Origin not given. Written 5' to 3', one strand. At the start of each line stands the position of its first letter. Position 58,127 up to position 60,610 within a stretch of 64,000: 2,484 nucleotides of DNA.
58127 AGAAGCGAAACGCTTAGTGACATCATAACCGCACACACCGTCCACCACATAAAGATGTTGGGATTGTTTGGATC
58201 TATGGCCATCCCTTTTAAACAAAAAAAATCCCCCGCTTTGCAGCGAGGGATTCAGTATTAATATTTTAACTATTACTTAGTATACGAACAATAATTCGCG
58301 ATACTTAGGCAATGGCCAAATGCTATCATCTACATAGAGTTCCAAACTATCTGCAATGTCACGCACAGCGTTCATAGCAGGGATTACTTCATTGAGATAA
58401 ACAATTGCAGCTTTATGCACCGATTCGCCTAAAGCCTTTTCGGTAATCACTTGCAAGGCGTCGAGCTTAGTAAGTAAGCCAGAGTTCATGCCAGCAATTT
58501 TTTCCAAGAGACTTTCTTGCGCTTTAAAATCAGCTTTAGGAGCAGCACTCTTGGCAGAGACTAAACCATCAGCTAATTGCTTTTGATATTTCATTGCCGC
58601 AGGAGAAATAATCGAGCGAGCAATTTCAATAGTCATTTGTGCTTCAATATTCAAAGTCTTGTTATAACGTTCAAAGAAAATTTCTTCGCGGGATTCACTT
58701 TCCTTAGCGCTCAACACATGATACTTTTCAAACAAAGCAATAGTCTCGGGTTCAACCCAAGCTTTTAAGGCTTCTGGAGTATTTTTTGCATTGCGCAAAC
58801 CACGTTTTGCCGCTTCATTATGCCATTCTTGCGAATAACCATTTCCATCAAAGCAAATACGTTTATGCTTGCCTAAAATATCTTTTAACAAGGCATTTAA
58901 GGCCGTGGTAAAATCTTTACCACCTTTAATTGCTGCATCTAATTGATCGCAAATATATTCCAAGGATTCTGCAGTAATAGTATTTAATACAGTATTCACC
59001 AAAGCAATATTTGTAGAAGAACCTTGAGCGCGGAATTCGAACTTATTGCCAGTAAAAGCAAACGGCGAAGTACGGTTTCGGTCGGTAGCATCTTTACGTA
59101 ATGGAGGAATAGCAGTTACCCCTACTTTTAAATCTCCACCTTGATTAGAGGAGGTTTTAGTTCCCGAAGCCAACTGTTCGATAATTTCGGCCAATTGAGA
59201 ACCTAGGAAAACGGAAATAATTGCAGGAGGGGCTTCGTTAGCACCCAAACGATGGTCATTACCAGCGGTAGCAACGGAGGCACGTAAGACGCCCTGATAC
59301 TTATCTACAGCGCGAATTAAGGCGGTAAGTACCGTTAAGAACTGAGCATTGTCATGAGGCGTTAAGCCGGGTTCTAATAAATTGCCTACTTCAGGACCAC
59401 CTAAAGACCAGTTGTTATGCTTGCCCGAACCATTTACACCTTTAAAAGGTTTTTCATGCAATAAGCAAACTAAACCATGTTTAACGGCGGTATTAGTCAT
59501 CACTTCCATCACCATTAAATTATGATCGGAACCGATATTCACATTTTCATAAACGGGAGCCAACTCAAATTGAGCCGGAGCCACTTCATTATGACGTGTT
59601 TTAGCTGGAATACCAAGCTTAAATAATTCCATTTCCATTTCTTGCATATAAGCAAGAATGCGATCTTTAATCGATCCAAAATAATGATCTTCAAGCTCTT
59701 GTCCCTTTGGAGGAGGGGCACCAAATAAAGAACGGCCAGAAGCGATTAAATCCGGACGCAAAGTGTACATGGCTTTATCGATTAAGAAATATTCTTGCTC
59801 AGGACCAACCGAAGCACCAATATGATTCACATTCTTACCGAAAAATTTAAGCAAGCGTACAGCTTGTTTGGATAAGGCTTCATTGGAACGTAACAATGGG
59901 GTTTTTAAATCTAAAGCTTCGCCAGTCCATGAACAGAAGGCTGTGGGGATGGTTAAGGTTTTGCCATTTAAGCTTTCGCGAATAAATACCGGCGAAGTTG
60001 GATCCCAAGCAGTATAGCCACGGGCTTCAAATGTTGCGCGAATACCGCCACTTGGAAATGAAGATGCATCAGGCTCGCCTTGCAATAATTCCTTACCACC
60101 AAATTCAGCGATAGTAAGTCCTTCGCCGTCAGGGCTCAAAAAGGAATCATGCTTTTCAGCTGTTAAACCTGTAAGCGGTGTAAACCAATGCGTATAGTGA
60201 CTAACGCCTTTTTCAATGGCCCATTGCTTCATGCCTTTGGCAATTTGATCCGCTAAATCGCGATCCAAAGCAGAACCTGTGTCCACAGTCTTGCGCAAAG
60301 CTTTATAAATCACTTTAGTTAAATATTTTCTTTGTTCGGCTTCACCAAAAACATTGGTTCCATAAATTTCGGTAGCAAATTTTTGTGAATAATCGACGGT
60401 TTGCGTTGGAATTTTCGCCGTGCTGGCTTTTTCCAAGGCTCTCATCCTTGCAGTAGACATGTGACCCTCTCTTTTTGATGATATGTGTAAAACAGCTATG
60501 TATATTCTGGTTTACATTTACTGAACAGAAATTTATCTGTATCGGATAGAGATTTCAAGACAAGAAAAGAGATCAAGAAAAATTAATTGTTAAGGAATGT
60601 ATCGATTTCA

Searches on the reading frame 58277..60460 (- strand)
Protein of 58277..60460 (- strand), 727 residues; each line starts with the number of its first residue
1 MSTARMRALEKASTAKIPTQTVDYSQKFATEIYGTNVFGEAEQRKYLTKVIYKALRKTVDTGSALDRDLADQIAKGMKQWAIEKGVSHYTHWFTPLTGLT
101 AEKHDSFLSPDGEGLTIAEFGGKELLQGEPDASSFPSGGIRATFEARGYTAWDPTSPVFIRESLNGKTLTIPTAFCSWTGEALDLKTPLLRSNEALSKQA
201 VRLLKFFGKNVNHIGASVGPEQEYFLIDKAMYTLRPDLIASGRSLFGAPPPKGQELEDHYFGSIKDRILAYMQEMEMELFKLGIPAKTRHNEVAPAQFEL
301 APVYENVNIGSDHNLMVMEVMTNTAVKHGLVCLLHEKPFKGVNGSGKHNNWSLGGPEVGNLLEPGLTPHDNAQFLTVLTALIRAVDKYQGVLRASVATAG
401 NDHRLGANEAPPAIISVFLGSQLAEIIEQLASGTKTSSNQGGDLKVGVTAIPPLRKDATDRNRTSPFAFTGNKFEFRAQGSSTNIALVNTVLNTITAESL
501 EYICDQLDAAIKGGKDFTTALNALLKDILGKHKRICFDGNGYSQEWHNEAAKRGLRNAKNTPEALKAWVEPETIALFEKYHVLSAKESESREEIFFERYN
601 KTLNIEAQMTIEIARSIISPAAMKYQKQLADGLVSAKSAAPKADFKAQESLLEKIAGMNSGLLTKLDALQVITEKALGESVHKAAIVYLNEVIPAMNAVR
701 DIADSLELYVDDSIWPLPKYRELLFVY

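Call 10: search_protein_families(library=pfam, proteins=[window:58277-60460:-], max_evalue=0.00001)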
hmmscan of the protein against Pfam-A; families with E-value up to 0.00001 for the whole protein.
window:58277-60460:- (727 aa): 3 families
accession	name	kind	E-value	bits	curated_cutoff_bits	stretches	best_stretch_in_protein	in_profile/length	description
PF12437.13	GSIII_N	-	1.2e-74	249.8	25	1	30-192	2-160/160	Glutamine synthetase type III N terminal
PF18318.6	Gln-synt_C-ter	-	5.6e-42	142.7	22.7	1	520-635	1-116/118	Glutamine synthetase C-terminal domain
PF00120.29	Gln-synt_C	-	2.6e-15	56.8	24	1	215-361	21-163/344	Glutamine synthetase, catalytic domain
